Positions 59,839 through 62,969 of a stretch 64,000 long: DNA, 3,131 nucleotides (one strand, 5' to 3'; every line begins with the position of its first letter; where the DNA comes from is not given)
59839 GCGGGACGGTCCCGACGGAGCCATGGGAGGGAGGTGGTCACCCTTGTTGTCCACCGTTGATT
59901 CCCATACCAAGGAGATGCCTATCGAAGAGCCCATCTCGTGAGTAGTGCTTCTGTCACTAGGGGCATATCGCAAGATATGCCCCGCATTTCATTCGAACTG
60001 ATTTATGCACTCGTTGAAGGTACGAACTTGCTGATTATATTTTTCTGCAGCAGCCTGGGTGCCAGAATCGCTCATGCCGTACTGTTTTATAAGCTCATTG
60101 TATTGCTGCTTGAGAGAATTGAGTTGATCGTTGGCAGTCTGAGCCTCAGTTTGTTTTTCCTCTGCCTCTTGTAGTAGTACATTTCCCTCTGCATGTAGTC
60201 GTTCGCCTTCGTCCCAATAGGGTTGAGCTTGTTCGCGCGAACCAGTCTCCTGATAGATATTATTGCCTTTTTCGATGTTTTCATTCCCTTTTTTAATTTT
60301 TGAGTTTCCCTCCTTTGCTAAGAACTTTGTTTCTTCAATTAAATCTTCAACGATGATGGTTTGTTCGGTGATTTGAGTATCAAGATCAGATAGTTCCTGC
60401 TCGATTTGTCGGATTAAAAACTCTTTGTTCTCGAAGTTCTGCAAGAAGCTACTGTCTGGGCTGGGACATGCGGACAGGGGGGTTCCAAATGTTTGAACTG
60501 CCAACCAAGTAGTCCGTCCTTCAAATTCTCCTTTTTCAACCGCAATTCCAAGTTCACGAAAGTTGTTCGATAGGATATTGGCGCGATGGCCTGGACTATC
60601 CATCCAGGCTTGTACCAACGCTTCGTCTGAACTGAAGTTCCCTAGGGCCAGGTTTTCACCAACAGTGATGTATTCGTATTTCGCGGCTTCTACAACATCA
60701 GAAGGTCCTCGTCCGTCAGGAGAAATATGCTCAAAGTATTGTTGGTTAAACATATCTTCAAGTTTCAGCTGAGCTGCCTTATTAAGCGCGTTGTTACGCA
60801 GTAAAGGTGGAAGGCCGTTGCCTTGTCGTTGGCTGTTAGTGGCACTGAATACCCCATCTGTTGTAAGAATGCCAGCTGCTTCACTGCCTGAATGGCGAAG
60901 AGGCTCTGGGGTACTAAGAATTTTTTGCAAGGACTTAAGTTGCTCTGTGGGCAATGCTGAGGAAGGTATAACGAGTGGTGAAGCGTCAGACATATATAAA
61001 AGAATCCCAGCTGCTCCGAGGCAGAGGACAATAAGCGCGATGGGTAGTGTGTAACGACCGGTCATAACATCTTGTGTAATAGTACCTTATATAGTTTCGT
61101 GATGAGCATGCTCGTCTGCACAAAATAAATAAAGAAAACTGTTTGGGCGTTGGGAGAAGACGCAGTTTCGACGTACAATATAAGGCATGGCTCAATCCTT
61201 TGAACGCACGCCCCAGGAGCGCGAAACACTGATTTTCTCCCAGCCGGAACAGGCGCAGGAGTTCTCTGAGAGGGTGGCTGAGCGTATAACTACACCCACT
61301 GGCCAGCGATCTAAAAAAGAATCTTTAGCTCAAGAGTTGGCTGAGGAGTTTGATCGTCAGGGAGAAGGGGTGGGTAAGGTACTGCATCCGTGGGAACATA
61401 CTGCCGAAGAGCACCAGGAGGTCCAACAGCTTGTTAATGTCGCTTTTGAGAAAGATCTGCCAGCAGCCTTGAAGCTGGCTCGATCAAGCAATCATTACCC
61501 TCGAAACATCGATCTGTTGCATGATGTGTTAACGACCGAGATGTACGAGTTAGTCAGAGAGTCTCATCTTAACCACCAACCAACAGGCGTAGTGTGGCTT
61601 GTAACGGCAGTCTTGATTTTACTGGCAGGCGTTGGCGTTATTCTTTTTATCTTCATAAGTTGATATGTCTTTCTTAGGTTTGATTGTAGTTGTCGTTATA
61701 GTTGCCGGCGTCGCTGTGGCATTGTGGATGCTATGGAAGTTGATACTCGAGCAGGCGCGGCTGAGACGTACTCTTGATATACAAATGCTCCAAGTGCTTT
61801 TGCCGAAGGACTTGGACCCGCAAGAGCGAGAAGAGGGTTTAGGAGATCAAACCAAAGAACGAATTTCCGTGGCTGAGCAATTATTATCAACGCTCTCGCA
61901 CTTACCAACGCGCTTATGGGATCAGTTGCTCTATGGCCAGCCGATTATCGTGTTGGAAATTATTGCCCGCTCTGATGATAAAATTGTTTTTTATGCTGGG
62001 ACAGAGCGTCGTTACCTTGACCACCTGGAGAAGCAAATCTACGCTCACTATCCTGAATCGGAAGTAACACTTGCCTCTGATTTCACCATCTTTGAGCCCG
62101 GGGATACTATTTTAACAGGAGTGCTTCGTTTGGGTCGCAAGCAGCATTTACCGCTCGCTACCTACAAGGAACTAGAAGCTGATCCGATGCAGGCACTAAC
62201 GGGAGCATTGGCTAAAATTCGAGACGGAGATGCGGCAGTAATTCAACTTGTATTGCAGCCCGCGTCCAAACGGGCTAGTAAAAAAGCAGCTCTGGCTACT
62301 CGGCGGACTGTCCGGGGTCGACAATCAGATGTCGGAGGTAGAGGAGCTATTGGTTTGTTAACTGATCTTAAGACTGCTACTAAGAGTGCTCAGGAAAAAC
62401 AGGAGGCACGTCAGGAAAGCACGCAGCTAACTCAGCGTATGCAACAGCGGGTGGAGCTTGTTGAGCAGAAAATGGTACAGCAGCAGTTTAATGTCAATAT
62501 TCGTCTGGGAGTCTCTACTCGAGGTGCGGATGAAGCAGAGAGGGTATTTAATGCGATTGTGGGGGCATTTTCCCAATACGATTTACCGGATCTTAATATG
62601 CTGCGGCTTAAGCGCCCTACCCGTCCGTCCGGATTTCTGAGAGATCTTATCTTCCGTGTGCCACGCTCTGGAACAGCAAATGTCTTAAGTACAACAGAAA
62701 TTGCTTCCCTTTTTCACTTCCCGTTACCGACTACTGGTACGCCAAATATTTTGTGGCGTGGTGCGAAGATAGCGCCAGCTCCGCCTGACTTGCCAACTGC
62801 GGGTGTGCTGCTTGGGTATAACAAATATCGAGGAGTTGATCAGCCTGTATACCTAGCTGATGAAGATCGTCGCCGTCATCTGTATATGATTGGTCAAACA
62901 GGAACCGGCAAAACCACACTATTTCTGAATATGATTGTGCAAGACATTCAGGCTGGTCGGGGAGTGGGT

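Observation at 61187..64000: Coupling-protein-like ATPase (VirD4/TraD-like) missed by the ORF track, lying 40 kb from the VirB4 locus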

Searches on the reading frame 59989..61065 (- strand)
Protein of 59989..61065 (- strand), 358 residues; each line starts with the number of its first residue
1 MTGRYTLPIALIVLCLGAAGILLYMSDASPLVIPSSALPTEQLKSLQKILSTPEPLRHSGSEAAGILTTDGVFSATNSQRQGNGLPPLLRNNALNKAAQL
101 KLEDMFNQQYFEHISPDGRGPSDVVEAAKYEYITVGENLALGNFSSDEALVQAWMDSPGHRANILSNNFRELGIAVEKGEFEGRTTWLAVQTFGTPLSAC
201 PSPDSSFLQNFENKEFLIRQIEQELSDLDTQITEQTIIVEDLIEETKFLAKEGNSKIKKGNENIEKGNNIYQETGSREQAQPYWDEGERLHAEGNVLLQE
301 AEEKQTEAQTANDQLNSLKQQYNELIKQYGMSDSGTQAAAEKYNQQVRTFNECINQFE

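Call 6: search_protein_families(library=pfam, proteins=[window:59989-61065:-], max_evalue=1)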
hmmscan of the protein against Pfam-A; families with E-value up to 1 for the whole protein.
window:59989-61065:- (358 aa): 4 families
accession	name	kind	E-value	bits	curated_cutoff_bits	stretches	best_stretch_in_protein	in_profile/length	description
PF00188.32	CAP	-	2e-16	61.3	21.1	1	74-184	2-110/117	Cysteine-rich secretory protein family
PF06103.16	DUF948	-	0.15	12.7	37.2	0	307-354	27-74/89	Bacterial protein of unknown function (DUF948)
PF24627.1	PUMA_CC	-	0.22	12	30.1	1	206-247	19-60/74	PUMA coiled-coil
PF06013.18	WXG100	-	0.48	11.2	27.3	1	294-356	6-66/86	Proteins of 100 residues with WXG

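Call 7: search_protein_families(library=ncbifam, proteins=[window:59989-61065:-], max_evalue=1)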
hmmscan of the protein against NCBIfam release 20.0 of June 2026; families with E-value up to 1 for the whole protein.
window:59989-61065:- (358 aa): 3 families
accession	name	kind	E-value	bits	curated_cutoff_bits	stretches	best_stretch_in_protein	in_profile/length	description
TIGR02909.1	spore_YkwD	subfamily_domain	3.1e-29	101.5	171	1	72-182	8-117/127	uncharacterized protein, YkwD family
NF052539.1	DivAsocLipDalA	equivalog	1.7e-15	57.3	200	1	71-188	50-165/169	divisome-associated lipoprotein DalA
TIGR01280.1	xseB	equivalog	0.62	10.2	35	1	278-304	24-50/57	exodeoxyribonuclease VII small subunit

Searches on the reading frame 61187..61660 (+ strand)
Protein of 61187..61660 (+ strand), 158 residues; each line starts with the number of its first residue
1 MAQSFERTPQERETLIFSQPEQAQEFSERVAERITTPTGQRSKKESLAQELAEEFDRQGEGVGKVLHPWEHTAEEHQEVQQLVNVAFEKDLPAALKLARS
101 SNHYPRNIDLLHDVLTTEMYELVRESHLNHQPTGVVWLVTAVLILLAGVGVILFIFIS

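Call 6: search_protein_families(library=pfam, proteins=[window:61187-61660:+], max_evalue=1)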
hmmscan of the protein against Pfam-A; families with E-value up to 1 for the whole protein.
window:61187-61660:+ (158 aa): 0 families

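Call 7: search_protein_families(library=ncbifam, proteins=[window:61187-61660:+], max_evalue=1)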
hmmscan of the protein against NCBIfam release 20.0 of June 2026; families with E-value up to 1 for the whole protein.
window:61187-61660:+ (158 aa): 1 family
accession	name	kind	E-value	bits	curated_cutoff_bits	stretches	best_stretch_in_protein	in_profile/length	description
NF003327.0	PRK04338.1-1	equivalog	0.067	12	568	1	19-78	273-333/373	tRNA (guanine(26)-N(2))-dimethyltransferase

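Call 8: find_encoding_contigs(protein=window:61187-61660:+, flank=10000, max_places=6)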
Protein window:61187-61660:+ (158 aa): no gene with exactly this product is on record in the collection.
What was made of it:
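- Tried and rejected: Looking up the 158-aa protein by exact sequence to extend the contig failed (call 8).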

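Call 62: search_protein_families(library=padloc, proteins=[window:61187-61660:+], max_evalue=0.01)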
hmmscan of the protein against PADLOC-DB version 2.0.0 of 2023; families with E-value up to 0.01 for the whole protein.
window:61187-61660:+ (158 aa): 0 families
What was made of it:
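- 61187..61663 (+): 158-aa partner protein. It has a charged, poorly conserved N-terminal part, a conserved helical core with the motif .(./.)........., and a C-terminal TM tail (residues about 131-158, nt about 61577-61660). No Pfam, NCBIfam or PADLOC hit (calls 6, 7, 62).
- No defence partner genes are present, and the small partner has no PADLOC hit (call 62).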

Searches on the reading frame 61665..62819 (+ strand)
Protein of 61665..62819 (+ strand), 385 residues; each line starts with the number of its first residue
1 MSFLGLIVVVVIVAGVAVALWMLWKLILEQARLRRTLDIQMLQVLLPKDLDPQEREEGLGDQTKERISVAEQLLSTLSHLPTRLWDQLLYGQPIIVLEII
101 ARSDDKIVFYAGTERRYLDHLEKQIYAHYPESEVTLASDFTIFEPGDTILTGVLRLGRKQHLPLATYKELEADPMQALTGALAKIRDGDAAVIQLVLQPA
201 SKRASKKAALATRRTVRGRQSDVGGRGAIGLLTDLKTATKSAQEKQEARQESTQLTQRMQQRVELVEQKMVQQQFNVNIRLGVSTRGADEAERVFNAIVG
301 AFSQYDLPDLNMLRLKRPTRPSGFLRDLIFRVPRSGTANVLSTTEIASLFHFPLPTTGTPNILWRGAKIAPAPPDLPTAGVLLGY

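Call 69: predict_structure(alignment_id=A2)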
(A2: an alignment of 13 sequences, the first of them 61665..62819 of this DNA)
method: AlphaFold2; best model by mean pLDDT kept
length: 385 residues; sequences in the alignment: 13
mean_pLDDT: 73.7   pTM: 0.74
mean pLDDT of the five models: 73.7, 72.9, 71.0, 70.3, 64.5
residues with pLDDT >= 90: 49; 70-90: 223; 50-70: 51; < 50: 62
segments of 3 or more residues with pLDDT < 50: 49-59, 220-237, 355-385
pLDDT, mean of each block of 10 residues (from residue 1): 84 93 84 80 69 47 73 81 74 87 79 88 85 75 81 85 75 73 76 91 80 67 38 45 56 60 78 90 89 87 70 87 87 88 88 51 33 41 38
secondary structure, 60 per line:
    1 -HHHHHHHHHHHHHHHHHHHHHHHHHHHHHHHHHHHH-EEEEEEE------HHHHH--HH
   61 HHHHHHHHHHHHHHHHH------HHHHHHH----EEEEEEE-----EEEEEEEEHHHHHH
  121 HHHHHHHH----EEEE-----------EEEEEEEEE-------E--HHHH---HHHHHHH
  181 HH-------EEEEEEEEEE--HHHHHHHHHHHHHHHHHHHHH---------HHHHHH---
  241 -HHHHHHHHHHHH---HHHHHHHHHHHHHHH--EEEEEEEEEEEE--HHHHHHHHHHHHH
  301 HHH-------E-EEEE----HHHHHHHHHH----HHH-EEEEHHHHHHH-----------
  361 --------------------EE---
elements in order: H2-37 E39-45 H52-56 H59-77 H84-90 E95-101 E107-114 H115-128 E133-136 E148-156 H167-170 H174-182 E190-199 H202-222 H232-237 H242-253 H257-271 E274-285 H288-303 E313-316 H321-330 E339-342 H343-349

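Call 83: search_solved_structures(query=A2, max_evalue=10, show_alignments=2)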
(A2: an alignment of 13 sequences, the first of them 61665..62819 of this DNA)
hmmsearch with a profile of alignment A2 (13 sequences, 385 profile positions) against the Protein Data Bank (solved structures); distinct sequences matched with E-value up to 10: 4.
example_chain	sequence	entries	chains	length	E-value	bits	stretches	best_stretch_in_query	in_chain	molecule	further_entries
7pkt_u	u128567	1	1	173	0.29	13.1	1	323-378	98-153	bL27m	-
7e2d_C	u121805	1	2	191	1.2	11.1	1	295-367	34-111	Trafficking protein particle complex subunit BET3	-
3cue_D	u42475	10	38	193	1.2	11.1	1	295-366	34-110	Transport protein particle 22 kDa subunit | Trafficking protein particle complex subunit BET3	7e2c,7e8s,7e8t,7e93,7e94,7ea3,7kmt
6ikn_A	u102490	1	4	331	6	8.8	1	43-85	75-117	Growth arrest-specific protein 7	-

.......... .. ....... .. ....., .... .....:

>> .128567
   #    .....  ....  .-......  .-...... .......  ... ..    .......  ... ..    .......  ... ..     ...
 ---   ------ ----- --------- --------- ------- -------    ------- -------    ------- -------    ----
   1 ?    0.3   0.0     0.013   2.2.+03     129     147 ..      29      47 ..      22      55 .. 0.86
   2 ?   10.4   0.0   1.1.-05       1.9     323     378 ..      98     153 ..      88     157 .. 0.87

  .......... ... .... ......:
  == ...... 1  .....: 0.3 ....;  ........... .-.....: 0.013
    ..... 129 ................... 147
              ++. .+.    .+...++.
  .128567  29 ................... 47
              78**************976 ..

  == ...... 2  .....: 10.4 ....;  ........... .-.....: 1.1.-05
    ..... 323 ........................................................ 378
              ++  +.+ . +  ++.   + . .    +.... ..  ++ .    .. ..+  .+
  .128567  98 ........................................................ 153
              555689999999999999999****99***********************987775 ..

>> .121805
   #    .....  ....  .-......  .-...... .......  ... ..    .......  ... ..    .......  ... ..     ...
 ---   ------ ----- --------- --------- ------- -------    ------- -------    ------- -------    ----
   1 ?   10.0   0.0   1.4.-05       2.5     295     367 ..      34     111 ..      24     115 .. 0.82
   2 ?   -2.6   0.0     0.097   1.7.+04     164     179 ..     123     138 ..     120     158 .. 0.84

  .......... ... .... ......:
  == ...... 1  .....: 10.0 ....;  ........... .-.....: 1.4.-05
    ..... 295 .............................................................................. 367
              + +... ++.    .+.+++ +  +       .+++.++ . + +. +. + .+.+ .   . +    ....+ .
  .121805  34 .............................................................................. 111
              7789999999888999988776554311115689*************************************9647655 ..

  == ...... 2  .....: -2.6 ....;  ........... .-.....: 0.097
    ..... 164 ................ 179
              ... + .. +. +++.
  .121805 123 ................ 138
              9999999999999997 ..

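Call 86: fold_search(model_id=the predicted structure, library=pdb)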
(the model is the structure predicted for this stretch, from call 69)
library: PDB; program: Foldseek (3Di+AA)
matches with E <= 10: 719; with E <= 0.001: 14
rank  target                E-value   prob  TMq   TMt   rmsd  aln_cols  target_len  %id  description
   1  7o42_E                1.6e-06  1.00  0.45  0.21   7.5       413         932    8  TrwK/VirB4unbound trimer of dimers complex (with Hcp1) from the R388 type IV secretion system determined by cryo-EM. (released 2022-06-22)
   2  7o43_A                3.0e-06  1.00  0.43  0.23   6.8       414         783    7  TrwK/VirB4unbound dimer complex from R388 type IV secretion system determined by cryo-EM. (released 2022-06-22)
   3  8rtd_h                3.6e-06  1.00  0.40  0.35   8.9       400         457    8  Stalk-Arches-IMC structure from the fully-assembled R388 type IV secretion system determined by cryo-EM. (released 2024-06-19)
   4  8rtb_B                4.2e-06  1.00  0.41  0.26   8.5       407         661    8  Extended inner membrane complex (IMC) protomer structure (TrwM/VirB3-TrwK/VirB4-TrwI/VirB6-TrwG/VirB8-TrwE/VirB10) fro (released 2024-06-19)
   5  8rtd_V                6.9e-06  1.00  0.40  0.24   8.6       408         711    8  Stalk-Arches-IMC structure from the fully-assembled R388 type IV secretion system determined by cryo-EM. (released 2024-06-19)
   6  8rtd_P                8.6e-06  1.00  0.40  0.22   8.6       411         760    8  Stalk-Arches-IMC structure from the fully-assembled R388 type IV secretion system determined by cryo-EM. (released 2024-06-19)
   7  7o42_A                1.3e-05  1.00  0.42  0.19   8.6       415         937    8  TrwK/VirB4unbound trimer of dimers complex (with Hcp1) from the R388 type IV secretion system determined by cryo-EM. (released 2022-06-22)
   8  7o41_B                1.7e-05  1.00  0.42  0.26   8.1       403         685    9  Hexameric composite model of the Inner Membrane Complex (IMC) with the Arches from the fully-assembled R388 type IV se (released 2022-06-22)
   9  7o43_B                4.1e-05  1.00  0.43  0.23   6.9       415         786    8  TrwK/VirB4unbound dimer complex from R388 type IV secretion system determined by cryo-EM. (released 2022-06-22)
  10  8rtd_g                1.0e-04  1.00  0.44  0.24   6.4       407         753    5  Stalk-Arches-IMC structure from the fully-assembled R388 type IV secretion system determined by cryo-EM. (released 2024-06-19)
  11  8rtb_A                2.5e-04  1.00  0.45  0.25   6.5       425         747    6  Extended inner membrane complex (IMC) protomer structure (TrwM/VirB3-TrwK/VirB4-TrwI/VirB6-TrwG/VirB8-TrwE/VirB10) fro (released 2024-06-19)
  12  8rtd_O                2.5e-04  1.00  0.45  0.24   6.5       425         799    6  Stalk-Arches-IMC structure from the fully-assembled R388 type IV secretion system determined by cryo-EM. (released 2024-06-19)
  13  8rtd_T                2.5e-04  1.00  0.45  0.23   6.5       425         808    6  Stalk-Arches-IMC structure from the fully-assembled R388 type IV secretion system determined by cryo-EM. (released 2024-06-19)
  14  7o41_A                3.9e-04  1.00  0.41  0.23   8.8       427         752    9  Hexameric composite model of the Inner Membrane Complex (IMC) with the Arches from the fully-assembled R388 type IV se (released 2022-06-22)
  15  3nn3_A                4.7e-03  0.69  0.20  0.30  20.1       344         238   11  Structure of chlorite dismutase from Candidatus Nitrospira defluvii R173A mutant (released 2010-07-28)
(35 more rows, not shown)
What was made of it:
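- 61773..62714 (+): DUF8128 region (residues about 37-350): alpha/beta domain with the VirB4 N-terminal-domain fold. All 14 Foldseek hits with E<=1e-3 are TrwK/VirB4 chains (call 86).
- On VirB4: 14 of 14 significant Foldseek hits are TrwK chains (call 86).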
